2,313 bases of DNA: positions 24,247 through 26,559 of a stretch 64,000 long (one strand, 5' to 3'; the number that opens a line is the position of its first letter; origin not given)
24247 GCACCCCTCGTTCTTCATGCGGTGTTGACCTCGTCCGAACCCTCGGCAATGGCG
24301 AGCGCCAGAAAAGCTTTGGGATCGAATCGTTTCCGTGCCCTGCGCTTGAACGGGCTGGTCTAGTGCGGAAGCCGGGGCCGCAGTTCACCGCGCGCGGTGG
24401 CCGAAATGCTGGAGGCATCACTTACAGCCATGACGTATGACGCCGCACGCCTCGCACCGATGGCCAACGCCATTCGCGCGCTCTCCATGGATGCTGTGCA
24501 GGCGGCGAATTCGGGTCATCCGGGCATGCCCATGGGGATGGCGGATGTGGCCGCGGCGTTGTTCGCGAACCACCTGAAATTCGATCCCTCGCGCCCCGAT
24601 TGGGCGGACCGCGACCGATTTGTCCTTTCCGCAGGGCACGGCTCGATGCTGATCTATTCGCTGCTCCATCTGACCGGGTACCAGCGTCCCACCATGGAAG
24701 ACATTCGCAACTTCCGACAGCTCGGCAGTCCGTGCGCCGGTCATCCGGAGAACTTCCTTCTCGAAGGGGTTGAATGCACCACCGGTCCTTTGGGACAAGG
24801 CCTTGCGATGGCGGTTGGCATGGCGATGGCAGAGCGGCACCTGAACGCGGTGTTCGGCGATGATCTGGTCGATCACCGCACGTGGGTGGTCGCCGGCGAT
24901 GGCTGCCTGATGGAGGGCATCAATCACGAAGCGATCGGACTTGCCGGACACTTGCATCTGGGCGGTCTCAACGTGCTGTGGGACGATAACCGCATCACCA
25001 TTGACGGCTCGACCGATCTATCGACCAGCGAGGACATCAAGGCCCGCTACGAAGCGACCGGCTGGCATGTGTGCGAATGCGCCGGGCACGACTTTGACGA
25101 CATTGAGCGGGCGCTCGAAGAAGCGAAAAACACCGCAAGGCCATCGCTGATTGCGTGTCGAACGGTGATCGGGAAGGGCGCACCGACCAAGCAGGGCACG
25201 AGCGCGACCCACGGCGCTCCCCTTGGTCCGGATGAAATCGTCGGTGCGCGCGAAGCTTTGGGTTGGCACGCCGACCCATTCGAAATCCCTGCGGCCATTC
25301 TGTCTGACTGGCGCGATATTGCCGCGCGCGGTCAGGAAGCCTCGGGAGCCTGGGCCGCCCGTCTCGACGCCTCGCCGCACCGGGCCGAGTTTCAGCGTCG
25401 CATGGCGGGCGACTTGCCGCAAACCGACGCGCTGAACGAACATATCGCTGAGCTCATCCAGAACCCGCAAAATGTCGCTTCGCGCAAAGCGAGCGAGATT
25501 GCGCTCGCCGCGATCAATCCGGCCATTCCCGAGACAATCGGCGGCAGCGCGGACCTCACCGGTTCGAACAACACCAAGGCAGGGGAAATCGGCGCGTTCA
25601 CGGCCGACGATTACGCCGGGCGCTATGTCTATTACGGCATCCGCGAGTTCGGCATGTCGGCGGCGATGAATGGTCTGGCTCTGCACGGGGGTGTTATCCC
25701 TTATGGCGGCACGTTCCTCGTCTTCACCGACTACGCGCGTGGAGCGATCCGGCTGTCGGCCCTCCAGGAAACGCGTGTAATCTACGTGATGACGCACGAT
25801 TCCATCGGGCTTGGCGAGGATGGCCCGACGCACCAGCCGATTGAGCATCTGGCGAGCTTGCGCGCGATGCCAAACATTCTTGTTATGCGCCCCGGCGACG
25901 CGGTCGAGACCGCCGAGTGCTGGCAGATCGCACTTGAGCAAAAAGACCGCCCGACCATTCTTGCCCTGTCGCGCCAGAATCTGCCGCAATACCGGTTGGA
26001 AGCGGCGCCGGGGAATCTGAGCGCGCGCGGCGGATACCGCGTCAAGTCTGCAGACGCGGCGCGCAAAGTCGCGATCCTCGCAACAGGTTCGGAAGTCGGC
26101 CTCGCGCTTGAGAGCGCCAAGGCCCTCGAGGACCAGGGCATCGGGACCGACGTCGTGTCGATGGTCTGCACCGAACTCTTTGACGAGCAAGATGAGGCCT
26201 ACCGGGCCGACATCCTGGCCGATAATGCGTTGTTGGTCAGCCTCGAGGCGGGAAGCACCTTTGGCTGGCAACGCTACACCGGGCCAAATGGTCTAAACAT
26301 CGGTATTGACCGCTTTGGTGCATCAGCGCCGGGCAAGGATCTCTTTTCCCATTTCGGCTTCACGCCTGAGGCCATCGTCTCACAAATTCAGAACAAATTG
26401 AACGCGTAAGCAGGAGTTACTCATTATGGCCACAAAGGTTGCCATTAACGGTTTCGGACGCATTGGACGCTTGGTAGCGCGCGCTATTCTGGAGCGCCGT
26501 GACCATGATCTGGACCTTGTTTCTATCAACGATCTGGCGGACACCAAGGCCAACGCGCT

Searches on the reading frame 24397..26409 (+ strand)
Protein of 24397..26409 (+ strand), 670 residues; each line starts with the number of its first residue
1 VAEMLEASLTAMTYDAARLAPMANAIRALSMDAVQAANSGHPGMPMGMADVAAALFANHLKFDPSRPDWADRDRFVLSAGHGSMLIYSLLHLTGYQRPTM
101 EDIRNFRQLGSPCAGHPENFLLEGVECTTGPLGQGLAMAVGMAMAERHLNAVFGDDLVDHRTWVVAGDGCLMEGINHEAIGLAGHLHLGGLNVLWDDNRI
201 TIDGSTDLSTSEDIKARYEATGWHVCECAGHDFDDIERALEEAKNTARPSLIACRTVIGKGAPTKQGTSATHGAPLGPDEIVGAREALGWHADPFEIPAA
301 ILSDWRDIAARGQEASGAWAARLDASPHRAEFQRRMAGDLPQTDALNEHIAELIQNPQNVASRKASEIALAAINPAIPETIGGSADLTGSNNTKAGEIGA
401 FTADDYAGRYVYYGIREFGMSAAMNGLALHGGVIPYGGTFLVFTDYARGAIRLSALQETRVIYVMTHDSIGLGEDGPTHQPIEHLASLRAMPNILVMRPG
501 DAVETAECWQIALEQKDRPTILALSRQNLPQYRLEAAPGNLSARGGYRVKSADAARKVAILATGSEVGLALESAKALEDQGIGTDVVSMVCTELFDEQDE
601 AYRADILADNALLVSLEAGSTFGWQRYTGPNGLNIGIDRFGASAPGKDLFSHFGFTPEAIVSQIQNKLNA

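Call 8: search_protein_families(library=ncbifam, proteins=[window:24397-26409:+])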
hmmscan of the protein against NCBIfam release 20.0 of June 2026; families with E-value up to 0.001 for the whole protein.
window:24397-26409:+ (670 aa): 10 families
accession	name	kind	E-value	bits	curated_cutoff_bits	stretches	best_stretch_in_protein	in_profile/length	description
TIGR00232.1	tktlase_bact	equivalog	9.7e-247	820.5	682.25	1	22-668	3-653/654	transketolase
NF004558.0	PRK05899.2-4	equivalog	2.7e-181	604.3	788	1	23-667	7-649/651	transketolase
NF004559.0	PRK05899.2-5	equivalog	2.4e-91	306.9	488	1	10-598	9-545/627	transketolase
NF004556.0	PRK05899.2-2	equivalog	2.4e-74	250.8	575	2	14-293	12-281/639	transketolase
TIGR00204.1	dxs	equivalog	4.7e-23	81.6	465.95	2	404-618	348-554/616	1-deoxy-D-xylulose-5-phosphate synthase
NF003933.0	PRK05444.2-2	equivalog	7.4e-18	64.4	395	1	16-618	22-542/606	1-deoxy-D-xylulose-5-phosphate synthase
NF008968.0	PRK12315.1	subfamily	6.5e-15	54.4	510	1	403-667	316-580/582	1-deoxy-D-xylulose-5-phosphate synthase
TIGR00759.1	aceE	equivalog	3.4e-06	25.3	859.9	0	70-225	129-286/885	pyruvate dehydrogenase (acetyl-transferring), homodimeric type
TIGR03182.1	PDH_E1_alph_y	equivalog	0.00014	20.9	393.85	1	132-256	112-233/315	pyruvate dehydrogenase (acetyl-transferring) E1 component subunit alpha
TIGR03181.1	PDH_E1_alph_x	equivalog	0.00022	20.2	411.35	1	131-254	123-243/341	pyruvate dehydrogenase (acetyl-transferring) E1 component subunit alpha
